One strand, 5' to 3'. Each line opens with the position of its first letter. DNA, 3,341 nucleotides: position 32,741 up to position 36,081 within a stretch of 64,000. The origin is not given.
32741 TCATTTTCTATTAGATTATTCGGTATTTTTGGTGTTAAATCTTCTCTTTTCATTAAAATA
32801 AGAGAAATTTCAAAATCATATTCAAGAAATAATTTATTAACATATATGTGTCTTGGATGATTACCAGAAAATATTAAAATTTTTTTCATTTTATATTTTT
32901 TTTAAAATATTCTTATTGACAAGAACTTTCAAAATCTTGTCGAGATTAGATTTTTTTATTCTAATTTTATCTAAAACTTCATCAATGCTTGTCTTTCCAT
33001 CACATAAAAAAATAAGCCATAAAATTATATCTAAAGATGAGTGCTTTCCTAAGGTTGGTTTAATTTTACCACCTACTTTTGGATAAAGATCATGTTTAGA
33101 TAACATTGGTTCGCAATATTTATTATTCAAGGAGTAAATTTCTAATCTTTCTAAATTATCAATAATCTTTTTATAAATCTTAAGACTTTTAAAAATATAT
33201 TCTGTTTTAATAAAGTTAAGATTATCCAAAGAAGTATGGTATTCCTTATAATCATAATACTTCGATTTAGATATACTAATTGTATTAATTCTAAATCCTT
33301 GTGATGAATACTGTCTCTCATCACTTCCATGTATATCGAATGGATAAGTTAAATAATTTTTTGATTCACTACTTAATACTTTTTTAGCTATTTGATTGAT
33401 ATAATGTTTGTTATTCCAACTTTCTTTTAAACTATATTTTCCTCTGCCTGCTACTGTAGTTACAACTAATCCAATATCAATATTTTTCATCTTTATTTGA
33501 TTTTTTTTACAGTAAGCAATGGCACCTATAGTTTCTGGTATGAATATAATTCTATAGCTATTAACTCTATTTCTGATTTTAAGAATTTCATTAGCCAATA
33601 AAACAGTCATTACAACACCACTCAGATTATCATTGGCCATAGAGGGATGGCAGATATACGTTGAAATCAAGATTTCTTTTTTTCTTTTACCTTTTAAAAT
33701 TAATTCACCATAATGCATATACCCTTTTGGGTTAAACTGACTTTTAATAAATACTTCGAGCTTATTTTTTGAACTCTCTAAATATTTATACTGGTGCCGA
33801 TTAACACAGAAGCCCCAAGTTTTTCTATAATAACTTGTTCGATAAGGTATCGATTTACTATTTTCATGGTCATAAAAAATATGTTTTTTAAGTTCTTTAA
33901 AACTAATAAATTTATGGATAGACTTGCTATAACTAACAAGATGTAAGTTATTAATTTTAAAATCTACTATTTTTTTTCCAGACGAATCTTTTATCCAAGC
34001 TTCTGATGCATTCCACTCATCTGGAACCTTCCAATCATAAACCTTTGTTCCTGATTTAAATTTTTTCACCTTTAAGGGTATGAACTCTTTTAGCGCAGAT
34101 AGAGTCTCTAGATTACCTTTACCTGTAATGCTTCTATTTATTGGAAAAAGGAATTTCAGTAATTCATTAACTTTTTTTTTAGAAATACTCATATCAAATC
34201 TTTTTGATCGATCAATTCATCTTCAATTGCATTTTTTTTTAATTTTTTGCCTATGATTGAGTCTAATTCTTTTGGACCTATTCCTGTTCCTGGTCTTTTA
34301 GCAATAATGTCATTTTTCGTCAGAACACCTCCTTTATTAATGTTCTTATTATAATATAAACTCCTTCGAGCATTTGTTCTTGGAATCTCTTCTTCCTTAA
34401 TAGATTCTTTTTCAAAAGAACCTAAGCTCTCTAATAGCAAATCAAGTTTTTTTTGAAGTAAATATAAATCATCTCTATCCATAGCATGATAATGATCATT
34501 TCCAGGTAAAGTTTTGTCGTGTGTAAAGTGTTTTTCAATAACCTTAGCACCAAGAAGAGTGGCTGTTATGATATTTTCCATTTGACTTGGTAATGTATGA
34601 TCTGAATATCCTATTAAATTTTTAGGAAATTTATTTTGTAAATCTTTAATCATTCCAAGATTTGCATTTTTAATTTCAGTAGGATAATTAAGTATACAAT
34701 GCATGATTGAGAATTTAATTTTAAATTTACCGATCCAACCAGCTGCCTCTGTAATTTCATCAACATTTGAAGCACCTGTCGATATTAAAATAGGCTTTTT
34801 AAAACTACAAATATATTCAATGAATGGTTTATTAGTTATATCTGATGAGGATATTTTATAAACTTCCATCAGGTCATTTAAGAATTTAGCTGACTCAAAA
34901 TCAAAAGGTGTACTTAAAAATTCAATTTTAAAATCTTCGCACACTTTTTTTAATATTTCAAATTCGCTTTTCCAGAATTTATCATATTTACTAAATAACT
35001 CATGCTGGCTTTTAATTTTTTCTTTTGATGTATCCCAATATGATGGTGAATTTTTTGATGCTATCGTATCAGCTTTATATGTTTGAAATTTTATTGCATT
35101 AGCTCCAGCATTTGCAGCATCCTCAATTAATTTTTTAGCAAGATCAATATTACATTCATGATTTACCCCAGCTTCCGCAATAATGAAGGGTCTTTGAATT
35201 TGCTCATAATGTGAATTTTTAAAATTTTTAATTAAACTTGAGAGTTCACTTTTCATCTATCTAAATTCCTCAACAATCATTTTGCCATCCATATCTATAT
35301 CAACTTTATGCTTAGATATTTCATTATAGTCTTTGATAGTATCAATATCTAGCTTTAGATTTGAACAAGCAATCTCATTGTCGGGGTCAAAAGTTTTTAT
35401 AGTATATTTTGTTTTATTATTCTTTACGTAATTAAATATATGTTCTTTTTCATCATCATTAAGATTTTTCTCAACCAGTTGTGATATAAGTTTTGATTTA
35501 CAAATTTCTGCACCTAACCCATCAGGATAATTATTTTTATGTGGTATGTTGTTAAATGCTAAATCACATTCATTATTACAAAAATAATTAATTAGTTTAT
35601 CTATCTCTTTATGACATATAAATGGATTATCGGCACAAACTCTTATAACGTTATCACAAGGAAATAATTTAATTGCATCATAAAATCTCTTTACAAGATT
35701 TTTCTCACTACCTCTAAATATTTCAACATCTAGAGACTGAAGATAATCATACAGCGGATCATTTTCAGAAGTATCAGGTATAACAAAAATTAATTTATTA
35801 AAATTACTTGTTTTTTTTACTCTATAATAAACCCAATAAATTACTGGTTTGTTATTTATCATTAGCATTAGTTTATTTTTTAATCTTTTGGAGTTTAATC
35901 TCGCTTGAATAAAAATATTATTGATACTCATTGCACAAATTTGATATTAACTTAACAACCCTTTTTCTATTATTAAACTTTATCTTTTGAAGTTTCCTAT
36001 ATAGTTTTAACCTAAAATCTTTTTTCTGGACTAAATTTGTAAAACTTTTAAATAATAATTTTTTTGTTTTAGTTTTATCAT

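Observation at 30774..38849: Sps/Pse-like nonulosonate module that lacks an acetyltransferase but has two formyltransferase-fold genes, a peptidase-fold protein and a PhyH dioxygenase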

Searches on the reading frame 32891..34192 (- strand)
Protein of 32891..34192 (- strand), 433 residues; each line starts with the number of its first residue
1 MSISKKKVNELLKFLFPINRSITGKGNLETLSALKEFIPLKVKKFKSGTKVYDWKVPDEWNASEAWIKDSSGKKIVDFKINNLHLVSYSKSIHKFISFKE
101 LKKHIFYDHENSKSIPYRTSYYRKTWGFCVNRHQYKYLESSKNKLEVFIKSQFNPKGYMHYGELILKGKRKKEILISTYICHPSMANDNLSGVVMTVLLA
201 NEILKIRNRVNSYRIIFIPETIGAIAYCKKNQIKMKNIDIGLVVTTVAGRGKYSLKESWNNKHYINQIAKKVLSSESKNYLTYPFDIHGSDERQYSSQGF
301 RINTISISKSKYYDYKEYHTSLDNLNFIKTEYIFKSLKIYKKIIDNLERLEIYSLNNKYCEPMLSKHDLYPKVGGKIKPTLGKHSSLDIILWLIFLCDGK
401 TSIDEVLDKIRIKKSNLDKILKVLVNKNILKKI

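Call 3: search_protein_families(library=pfam, proteins=[window:32891-34192:-], max_evalue=0.01)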
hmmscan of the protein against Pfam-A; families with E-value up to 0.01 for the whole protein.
window:32891-34192:- (433 aa): 4 families
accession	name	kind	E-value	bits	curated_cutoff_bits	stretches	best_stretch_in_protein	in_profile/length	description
PF16254.10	DUF4910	-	7e-84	281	26.6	1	10-349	2-246/247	Domain of unknown function (DUF4910)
PF09940.16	DUF2172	-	3.5e-29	101.5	27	1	59-151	1-91/92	Domain of unknown function (DUF2172)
PF16221.11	HTH_47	-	2.4e-08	33.8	27.1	1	353-431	3-77/78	winged helix-turn-helix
PF04389.22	Peptidase_M28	-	3.4e-06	27.3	21.3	1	186-331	30-180/193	Peptidase family M28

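Call 4: search_protein_families(library=ncbifam, proteins=[window:32891-34192:-], max_evalue=0.01)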
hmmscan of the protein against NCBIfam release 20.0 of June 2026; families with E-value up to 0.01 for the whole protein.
window:32891-34192:- (433 aa): 0 families

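Call 12: find_homologous_proteins(query=window:32891-34192:-)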
Query window:32891-34192:- (433 aa): 7998 proteins with E <= 0.001 among 8000 candidates; the best 120 are listed.
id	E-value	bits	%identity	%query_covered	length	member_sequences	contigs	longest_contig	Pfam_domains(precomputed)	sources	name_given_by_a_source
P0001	1.4e-282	955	100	100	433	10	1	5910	PF04389.23,PF09940.17,PF16221.12,PF16254.11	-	-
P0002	1.9e-192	658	67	100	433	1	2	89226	PF09940.17,PF16221.12,PF16254.11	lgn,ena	-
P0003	1.9e-191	655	65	100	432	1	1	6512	PF09940.17,PF16221.12,PF16254.11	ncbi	-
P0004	2.1e-191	655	65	100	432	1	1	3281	PF09940.17,PF16221.12,PF16254.11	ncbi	-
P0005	1.0e-190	652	65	100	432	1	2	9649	PF04389.23,PF09940.17,PF16221.12,PF16254.11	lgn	-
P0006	3.1e-187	641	67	96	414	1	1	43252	PF09940.17,PF16221.12,PF16254.11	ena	-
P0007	7.6e-172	590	60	95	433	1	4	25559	PF09940.17,PF16221.12,PF16254.11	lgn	-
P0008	1.6e-154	533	99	58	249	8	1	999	PF04389.23,PF16221.12,PF16254.11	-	-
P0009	5.7e-154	531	55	99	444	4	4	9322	PF09940.17,PF16221.12,PF16254.11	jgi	-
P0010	3.5e-153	529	52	99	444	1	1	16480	PF09940.17,PF16221.12,PF16254.11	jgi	jgi:aminopeptidase-like protein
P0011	2.8e-152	526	56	99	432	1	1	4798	PF09940.17,PF16221.12,PF16254.11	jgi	-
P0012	3.0e-152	526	53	99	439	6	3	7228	PF04389.23,PF09940.17,PF16221.12,PF16254.11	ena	-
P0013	4.8e-152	525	54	99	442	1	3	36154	PF09940.17,PF16221.12,PF16254.11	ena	-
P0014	2.2e-151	523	53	100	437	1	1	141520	PF09940.17,PF16221.12,PF16254.11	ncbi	-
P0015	2.4e-151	523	55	98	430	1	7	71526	PF09940.17,PF16221.12,PF16254.11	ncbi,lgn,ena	-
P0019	9.3e-151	521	53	99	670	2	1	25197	PF09940.17,PF16221.12,PF16254.11,PF12804.14,PF02348.26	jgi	jgi:aminopeptidase-like protein/spore coat polysaccharide biosynthesis protein SpsF (cytidylyltransf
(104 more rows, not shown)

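Call 23: find_related_loci(query=window:32891-34192:-, collection=genome_contigs, flank=10000)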
Query window:32891-34192:- (433 aa) in genome_contigs; peptide patterns used: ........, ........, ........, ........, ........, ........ (x = any residue, [..] = any of these).
47 stretches matched a pattern; 12 encode a relative of the query (tblastn E <= 1e-3); 12 distinct loci.
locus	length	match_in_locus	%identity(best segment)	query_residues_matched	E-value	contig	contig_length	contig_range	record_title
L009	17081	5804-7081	53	6-433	2e-134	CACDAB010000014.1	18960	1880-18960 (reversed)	uncultured Pelagibacteraceae bacterium isolate AG-903-F09 genome assembly, contig: AG-903-F09_NODE_14, whole genome shot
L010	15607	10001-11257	37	7-433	9e-105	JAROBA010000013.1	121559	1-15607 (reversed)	Pontiellaceae bacterium B1224 scaffold_13_length=121560, whole genome shotgun sequence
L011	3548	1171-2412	43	15-433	2e-106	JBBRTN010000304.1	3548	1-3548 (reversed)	MAG: Ignavibacteria bacterium isolate La2_metabat2.229 La2_metabat2.229_K_1973778L3548_cov_7.0000, whole genome shotgun 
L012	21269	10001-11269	36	3-433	7e-102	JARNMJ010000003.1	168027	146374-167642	Pontiellaceae bacterium B12219 scaffold_3_length=168028, whole genome shotgun sequence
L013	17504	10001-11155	45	15-403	4e-93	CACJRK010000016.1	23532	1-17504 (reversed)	uncultured Pelagibacteraceae bacterium isolate AG-447-O08 genome assembly, contig: AG-447-O08_NODE_16, whole genome shot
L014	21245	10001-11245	40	15-431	1e-91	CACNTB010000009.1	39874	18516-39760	MAG: uncultured Pelagibacteraceae bacterium isolate AH-287-C09 genome assembly, contig: AH-287-C09_NODE_9, whole genome 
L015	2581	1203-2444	36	11-433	2e-93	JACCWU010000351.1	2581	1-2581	MAG: Actinomycetota bacterium isolate MGR_bin160 SD2897-2912_k127_458738, whole genome shotgun sequence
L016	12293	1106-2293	38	6-406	1e-86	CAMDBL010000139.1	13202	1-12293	MAG: Devosia equisanguinis isolate MH-09jul19-70 genome assembly, contig: MH-09jul19-C10944, whole genome shotgun sequen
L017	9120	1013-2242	36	15-431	4e-86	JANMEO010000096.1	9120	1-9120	MAG: Burkholderiales bacterium isolate OTE_70b_metabat_83_sub OTE_70b_k141_1429315, whole genome shotgun sequence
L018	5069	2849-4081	36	15-433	8e-86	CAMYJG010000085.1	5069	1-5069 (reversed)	MAG: uncultured Ectothiorhodospiraceae bacterium isolate ES_Gamma_069 genome assembly, contig: scaffold_4599, whole geno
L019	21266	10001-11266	35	8-432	1e-75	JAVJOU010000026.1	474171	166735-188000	MAG: Rhodospirillales bacterium isolate A1-SPW-30 k141_27898, whole genome shotgun sequence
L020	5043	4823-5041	55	3-75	6e-21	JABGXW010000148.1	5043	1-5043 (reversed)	MAG: Bacteriovoracaceae bacterium isolate SI034_bin84 k141_2390586, whole genome shotgun sequence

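Call 24: find_encoding_contigs(protein=P0002, flank=10000, max_places=2)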
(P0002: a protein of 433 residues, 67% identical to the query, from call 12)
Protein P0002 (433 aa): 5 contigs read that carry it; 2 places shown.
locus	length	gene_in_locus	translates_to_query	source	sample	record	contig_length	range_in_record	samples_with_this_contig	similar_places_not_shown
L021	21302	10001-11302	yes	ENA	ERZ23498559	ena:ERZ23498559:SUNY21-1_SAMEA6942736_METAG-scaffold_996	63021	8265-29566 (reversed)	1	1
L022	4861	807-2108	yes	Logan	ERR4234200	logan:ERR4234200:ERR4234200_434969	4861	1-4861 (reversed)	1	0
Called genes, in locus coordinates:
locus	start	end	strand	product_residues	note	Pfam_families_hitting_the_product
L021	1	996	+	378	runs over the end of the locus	PF02350:Epimerase_2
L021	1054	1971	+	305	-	PF05219:DREV, PF02353:CMAS (weak), PF13489:Methyltransf_23, PF07021:MetW (faint), PF08241:Methyltransf_11, PF08242:Methyltransf_12, PF13649:Methyltransf_25, PF13847:Methyltransf_31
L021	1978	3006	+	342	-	PF03102:NeuB, PF08666:SAF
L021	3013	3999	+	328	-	PF01073:3Beta_HSD, PF01370:Epimerase, PF02719:Polysacc_synt_2, PF04321:RmlD_sub_bind, PF07993:NAD_binding_4, PF16363:GDP_Man_Dehyd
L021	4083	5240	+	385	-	PF01370:Epimerase, PF16363:GDP_Man_Dehyd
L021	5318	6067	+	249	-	PF05721:PhyH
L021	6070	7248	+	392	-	PF00266:Aminotran_5, PF01041:DegT_DnrJ_EryC1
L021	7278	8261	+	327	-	-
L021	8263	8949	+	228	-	PF02348:CTP_transf_3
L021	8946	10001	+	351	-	PF03102:NeuB, PF08666:SAF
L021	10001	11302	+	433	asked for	PF16254:DUF4910, PF09940:DUF2172, PF16221:HTH_47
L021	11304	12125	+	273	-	PF00551:Formyl_trans_N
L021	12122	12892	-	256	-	-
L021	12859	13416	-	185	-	PF00657:Lipase_GDSL, PF13472:Lipase_GDSL_2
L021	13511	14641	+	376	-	PF02350:Epimerase_2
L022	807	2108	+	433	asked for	PF16254:DUF4910, PF09940:DUF2172, PF16221:HTH_47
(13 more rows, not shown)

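Call 25: find_encoding_contigs(protein=P0014, flank=10000, max_places=2)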
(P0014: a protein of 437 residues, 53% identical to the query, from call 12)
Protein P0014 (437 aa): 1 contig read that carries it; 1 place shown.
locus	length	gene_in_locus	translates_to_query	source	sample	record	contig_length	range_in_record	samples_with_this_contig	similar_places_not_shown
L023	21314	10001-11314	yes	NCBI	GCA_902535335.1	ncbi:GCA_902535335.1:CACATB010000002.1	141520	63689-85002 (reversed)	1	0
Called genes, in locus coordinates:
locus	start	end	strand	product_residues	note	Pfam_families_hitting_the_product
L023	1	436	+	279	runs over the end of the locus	PF00483:NTP_transferase, PF12804:NTP_transf_3 (weak)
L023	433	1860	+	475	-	PF00483:NTP_transferase, PF22640:ManC_GMP_beta-helix, PF01050:MannoseP_isomer, PF07883:Cupin_2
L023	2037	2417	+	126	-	PF01978:TrmB (weak), PF01047:MarR (weak), PF13412:HTH_24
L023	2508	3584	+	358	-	PF01370:Epimerase, PF02719:Polysacc_synt_2, PF07993:NAD_binding_4 (faint), PF16363:GDP_Man_Dehyd, PF01073:3Beta_HSD (weak)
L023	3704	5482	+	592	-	PF00005:ABC_tran, PF02463:SMC_N, PF13555:AAA_29 (faint)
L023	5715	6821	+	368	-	PF00465:Fe-ADH, PF25137:ADH_Fe_C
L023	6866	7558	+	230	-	PF00535:Glycos_transf_2, PF10111:Glyco_tranf_2_2, PF13641:Glyco_tranf_2_3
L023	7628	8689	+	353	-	PF03102:NeuB, PF08666:SAF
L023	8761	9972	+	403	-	-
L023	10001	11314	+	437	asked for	PF16254:DUF4910, PF09940:DUF2172, PF16221:HTH_47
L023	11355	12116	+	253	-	PF02348:CTP_transf_3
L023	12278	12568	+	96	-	-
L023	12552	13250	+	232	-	PF00106:adh_short, PF01370:Epimerase (weak), PF13561:adh_short_C2, PF08659:KR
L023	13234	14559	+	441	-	PF00501:AMP-binding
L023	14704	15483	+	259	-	PF02522:Antibiotic_NAT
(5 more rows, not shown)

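Call 26: find_encoding_contigs(protein=P0019, flank=10000, max_places=2)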
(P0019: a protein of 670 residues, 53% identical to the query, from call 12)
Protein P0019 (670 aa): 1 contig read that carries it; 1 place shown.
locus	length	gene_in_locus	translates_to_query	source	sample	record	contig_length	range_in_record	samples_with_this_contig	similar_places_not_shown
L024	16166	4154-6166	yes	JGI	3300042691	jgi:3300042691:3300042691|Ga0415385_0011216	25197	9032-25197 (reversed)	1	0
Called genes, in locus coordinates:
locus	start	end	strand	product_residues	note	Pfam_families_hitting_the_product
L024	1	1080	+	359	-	PF00465:Fe-ADH, PF25137:ADH_Fe_C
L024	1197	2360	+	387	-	PF00155:Aminotran_1_2, PF00266:Aminotran_5 (weak), PF01053:Cys_Met_Meta_PP, PF01041:DegT_DnrJ_EryC1, PF01212:Beta_elim_lyase (weak)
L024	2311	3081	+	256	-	PF00535:Glycos_transf_2, PF10111:Glyco_tranf_2_2, PF13641:Glyco_tranf_2_3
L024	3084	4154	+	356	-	PF03102:NeuB, PF08666:SAF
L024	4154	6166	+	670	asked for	PF02348:CTP_transf_3, PF12804:NTP_transf_3, PF16254:DUF4910, PF09940:DUF2172, PF16221:HTH_47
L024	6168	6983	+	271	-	PF00551:Formyl_trans_N (weak)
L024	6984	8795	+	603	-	PF27859:LIC12162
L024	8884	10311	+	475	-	PF01943:Polysacc_synt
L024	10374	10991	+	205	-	PF01182:Glucosamine_iso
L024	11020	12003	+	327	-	PF00389:2-Hacid_dh, PF02826:2-Hacid_dh_C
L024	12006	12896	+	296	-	PF01073:3Beta_HSD, PF01370:Epimerase, PF02719:Polysacc_synt_2, PF04321:RmlD_sub_bind, PF05368:NmrA, PF13460:NAD_binding_10, PF16363:GDP_Man_Dehyd, PF07993:NAD_binding_4 (weak)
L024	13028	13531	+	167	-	PF25084:LbH_EIF2B (faint), PF00132:Hexapep, PF14602:Hexapep_2 (weak)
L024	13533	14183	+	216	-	PF00702:Hydrolase, PF12710:HAD (faint), PF13419:HAD_2, PF13242:Hydrolase_like (weak)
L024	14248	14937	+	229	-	PF03328:HpcH_HpaI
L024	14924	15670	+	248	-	-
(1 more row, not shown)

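Call 30: search_solved_structures(query=window:32891-34192:-, max_evalue=0.01, show_alignments=1)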
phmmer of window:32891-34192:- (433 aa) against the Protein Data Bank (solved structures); distinct sequences matched with E-value up to 0.01: 1.
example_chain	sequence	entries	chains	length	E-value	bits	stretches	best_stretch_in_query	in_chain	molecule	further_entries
3k9t_A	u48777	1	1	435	2.5e-90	306.8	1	8-409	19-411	putative peptidase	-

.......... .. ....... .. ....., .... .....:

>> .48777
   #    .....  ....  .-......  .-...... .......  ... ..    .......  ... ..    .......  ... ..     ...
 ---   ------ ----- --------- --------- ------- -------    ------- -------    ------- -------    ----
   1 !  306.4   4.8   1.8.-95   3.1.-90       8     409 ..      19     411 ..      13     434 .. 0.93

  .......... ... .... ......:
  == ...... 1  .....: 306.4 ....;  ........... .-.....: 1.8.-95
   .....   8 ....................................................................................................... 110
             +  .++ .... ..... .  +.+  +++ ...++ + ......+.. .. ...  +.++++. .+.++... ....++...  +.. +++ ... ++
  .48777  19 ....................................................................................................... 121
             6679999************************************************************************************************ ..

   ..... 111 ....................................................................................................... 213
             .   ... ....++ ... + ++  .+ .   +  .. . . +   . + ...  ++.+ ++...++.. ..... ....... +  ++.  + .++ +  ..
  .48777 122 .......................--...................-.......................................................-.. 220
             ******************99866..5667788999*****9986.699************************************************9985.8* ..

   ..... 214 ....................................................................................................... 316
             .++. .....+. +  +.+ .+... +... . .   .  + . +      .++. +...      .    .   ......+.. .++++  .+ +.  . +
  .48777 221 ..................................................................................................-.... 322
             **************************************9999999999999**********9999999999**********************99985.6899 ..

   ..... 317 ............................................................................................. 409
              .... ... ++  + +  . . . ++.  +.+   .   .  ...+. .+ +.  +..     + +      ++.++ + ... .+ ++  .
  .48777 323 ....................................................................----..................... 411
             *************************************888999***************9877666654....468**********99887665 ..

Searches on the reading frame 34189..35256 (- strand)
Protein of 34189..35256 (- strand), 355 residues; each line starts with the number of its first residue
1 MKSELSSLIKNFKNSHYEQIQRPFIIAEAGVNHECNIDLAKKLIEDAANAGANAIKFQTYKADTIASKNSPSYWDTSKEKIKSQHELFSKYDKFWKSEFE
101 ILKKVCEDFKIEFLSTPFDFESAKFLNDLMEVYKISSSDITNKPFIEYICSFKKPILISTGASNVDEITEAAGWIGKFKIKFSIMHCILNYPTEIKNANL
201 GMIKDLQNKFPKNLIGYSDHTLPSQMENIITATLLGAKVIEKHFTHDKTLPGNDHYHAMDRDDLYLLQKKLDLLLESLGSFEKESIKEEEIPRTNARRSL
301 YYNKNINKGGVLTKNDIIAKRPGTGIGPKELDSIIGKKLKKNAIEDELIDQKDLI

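Call 3: search_protein_families(library=pfam, proteins=[window:34189-35256:-], max_evalue=0.01)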
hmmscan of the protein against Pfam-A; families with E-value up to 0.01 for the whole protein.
window:34189-35256:- (355 aa): 2 families
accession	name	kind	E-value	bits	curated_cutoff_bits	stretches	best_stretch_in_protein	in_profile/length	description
PF03102.20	NeuB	-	7e-71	238.9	22.1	1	43-282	1-240/241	NeuB family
PF08666.17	SAF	-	1.4e-06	29.2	21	1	297-354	1-62/63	SAF domain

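Call 4: search_protein_families(library=ncbifam, proteins=[window:34189-35256:-], max_evalue=0.01)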
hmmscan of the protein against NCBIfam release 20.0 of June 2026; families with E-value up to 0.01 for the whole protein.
window:34189-35256:- (355 aa): 3 families
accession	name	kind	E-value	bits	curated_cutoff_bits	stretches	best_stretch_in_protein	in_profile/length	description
TIGR03569.1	NeuB_NnaB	equivalog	7.5e-93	311.2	399.65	1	23-349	1-329/329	N-acetylneuraminate synthase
TIGR03586.1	PseI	equivalog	2.7e-70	237.2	340.25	1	23-342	2-320/327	pseudaminic acid synthase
NF009239.0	PRK12595.1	equivalog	0.0042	16.1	279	1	98-175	170-248/360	bifunctional 3-deoxy-7-phosphoheptulonate synthase/chorismate mutase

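Call 86: search_solved_structures(query=window:34189-35256:-, max_evalue=1e-10)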
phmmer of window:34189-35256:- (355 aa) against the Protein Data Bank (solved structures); distinct sequences matched with E-value up to 1e-10: 8.
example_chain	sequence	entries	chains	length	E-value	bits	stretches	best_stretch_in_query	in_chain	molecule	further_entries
1vli_A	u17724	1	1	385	1.9e-42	149.1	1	23-324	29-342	Spore coat polysaccharide biosynthesis protein spsE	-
1xuu_A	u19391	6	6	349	3e-41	145.1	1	21-342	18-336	polysialic acid capsule biosynthesis protein SiaC | N-acetylneuraminate synthase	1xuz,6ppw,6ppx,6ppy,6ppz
4ipj_A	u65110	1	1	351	8e-41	143.7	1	21-342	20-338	Polysialic acid capsule biosynthesis protein SiaC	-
4ipi_A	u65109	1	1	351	2.1e-40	142.4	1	21-342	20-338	Polysialic acid capsule biosynthesis protein SiaC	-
2wqp_A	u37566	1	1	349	7.4e-40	140.5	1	21-342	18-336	POLYSIALIC ACID CAPSULE BIOSYNTHESIS PROTEIN SIAC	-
6ncs_A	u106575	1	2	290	1.6e-36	129.6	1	23-298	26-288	N-acetylneuraminic acid (Sialic acid) synthetase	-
8h2c_A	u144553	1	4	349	2.4e-36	129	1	19-345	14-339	Pseudaminic acid synthase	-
3g8r_A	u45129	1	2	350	6.2e-21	78.3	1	100-318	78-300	Probable spore coat polysaccharide biosynthesis protein E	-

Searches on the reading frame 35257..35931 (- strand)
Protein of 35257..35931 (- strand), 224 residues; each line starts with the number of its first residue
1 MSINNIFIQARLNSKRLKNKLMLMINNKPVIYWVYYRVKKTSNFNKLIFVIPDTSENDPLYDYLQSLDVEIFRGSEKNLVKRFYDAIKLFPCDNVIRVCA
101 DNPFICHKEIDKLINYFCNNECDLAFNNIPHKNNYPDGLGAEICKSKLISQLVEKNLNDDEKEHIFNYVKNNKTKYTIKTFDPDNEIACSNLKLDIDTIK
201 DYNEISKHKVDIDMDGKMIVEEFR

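Call 3: search_protein_families(library=pfam, proteins=[window:35257-35931:-], max_evalue=0.01)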
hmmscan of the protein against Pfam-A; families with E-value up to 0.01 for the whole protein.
window:35257-35931:- (224 aa): 2 families
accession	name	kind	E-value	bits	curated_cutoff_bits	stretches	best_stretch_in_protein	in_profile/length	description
PF02348.25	CTP_transf_3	-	5.1e-21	75.9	22.6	1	7-188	3-171/217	Cytidylyltransferase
PF12804.13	NTP_transf_3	-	6e-06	27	27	1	16-128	11-122/160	MobA-like NTP transferase domain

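Call 4: search_protein_families(library=ncbifam, proteins=[window:35257-35931:-], max_evalue=0.01)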
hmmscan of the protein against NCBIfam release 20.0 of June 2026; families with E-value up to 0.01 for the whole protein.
window:35257-35931:- (224 aa): 9 families
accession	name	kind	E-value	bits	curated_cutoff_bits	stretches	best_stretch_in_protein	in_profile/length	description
NF003952.0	PRK05450.1-5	subfamily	2.2e-14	53.2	193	1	6-122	5-121/250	3-deoxy-manno-octulosonate cytidylyltransferase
NF009905.0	PRK13368.1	subfamily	4e-13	49.3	255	1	6-129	5-125/243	3-deoxy-manno-octulosonate cytidylyltransferase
NF001457.0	PRK00317.1-3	equivalog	5.8e-08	32.5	164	1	13-199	11-193/200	molybdenum cofactor guanylyltransferase MobA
NF003948.0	PRK05450.1-1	equivalog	2e-07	30.5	281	1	6-128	8-131/248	3-deoxy-manno-octulosonate cytidylyltransferase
NF053639.1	Mfer334_fam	equivalog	4.2e-06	26.8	260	1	15-121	22-130/209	pseudomurein biosynthesis protein PmurB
NF003950.0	PRK05450.1-3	subfamily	1.2e-05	24.8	234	1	6-124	5-125/248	3-deoxy-manno-octulosonate cytidylyltransferase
TIGR03310.1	matur_MocA_YgfJ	equivalog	1.8e-05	24.8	186.45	1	10-204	6-187/188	molybdenum cofactor cytidylyltransferase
NF010937.0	PRK14357.1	equivalog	8.3e-05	21.6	658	1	10-163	12-158/448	bifunctional UDP-N-acetylglucosamine diphosphorylase/glucosamine-1-phosphate N-acetyltransferase GlmU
TIGR00466.1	kdsB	equivalog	0.00031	20.3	155.2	1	6-125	5-124/241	3-deoxy-manno-octulosonate cytidylyltransferase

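Call 84: search_solved_structures(query=window:35257-35931:-, max_evalue=0.001)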
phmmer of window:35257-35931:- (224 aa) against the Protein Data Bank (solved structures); distinct sequences matched with E-value up to 0.001: 1.
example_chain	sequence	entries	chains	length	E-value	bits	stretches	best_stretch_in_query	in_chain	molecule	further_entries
6oew_A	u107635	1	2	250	2.5e-22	82.9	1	5-205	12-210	Cytidylyltransferase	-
